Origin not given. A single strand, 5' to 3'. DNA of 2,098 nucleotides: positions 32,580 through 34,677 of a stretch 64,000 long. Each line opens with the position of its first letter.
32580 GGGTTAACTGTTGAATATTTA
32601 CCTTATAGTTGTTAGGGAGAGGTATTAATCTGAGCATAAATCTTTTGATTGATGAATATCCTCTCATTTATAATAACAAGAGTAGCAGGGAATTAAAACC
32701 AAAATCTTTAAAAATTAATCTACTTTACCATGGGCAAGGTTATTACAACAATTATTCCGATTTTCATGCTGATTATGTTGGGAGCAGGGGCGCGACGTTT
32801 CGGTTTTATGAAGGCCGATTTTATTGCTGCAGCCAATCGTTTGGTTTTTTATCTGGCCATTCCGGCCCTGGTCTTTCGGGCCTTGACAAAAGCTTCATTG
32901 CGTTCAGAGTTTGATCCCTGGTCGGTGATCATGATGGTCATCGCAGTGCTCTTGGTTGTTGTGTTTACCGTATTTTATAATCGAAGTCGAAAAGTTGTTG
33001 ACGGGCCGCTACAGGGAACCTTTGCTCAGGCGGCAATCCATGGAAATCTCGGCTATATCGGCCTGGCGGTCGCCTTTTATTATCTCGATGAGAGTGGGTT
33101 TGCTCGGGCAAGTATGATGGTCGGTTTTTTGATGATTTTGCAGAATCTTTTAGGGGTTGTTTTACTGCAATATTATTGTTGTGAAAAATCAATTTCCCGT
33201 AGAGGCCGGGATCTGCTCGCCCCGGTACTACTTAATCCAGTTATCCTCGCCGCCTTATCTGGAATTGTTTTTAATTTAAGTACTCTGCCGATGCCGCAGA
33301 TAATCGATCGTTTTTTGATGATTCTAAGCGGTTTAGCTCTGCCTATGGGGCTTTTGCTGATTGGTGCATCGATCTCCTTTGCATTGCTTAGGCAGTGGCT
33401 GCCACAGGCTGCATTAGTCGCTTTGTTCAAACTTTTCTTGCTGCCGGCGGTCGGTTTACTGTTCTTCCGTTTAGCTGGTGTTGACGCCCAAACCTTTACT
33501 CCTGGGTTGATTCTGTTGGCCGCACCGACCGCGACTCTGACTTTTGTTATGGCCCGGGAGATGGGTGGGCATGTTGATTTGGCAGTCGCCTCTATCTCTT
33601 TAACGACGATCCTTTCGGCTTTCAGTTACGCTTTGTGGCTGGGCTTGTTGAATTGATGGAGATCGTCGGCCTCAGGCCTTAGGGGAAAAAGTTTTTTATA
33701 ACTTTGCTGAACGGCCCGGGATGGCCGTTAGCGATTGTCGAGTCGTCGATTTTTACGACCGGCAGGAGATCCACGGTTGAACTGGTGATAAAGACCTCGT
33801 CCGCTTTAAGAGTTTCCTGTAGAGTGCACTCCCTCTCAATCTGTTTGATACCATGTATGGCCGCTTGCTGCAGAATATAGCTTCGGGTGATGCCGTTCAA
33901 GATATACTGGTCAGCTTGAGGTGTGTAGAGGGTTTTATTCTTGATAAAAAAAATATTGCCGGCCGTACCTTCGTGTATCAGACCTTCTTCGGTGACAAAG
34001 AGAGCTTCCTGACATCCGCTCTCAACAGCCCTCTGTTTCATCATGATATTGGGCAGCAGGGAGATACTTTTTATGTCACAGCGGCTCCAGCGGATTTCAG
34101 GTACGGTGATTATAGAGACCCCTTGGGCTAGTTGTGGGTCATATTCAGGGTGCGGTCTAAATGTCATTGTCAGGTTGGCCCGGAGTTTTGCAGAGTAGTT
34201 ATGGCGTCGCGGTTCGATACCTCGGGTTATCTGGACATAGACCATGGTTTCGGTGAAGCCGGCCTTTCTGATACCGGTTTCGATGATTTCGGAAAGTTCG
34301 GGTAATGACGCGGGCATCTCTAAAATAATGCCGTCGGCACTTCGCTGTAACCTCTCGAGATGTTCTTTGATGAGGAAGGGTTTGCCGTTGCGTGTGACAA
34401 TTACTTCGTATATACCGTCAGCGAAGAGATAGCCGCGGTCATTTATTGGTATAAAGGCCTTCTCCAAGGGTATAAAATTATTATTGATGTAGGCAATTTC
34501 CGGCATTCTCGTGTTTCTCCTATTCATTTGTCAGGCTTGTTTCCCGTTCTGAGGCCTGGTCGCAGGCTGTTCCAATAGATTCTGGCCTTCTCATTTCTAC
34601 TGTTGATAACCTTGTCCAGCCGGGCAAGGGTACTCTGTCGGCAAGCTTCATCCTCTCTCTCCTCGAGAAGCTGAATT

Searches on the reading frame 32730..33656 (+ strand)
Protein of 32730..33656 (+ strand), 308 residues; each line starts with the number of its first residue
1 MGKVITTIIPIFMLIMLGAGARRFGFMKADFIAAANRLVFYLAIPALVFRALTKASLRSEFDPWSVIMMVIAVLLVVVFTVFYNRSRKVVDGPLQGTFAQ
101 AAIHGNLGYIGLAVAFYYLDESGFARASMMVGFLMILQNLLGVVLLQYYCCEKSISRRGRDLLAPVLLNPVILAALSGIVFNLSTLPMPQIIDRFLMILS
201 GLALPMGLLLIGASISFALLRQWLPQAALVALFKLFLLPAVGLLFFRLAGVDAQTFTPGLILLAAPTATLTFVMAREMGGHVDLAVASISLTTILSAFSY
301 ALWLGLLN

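Call 78: search_protein_families(library=pfam, proteins=[window:32730-33656:+], max_evalue=0.00001)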
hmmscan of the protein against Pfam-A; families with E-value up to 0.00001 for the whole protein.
window:32730-33656:+ (308 aa): 1 family
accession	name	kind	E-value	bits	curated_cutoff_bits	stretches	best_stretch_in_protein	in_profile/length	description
PF03547.23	Mem_trans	-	3.2e-24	85.6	25.7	2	167-304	201-343/343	Membrane transport protein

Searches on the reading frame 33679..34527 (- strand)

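Call 78: search_protein_families(library=pfam, proteins=[window:33679-34527:-], max_evalue=0.00001)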
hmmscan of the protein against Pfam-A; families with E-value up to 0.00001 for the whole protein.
window:33679-34527:- (282 aa): 1 family
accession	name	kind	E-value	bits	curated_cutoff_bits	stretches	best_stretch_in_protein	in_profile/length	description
PF01063.24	Aminotran_4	-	2.1e-52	178.6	28.5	1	38-260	1-223/223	Amino-transferase class IV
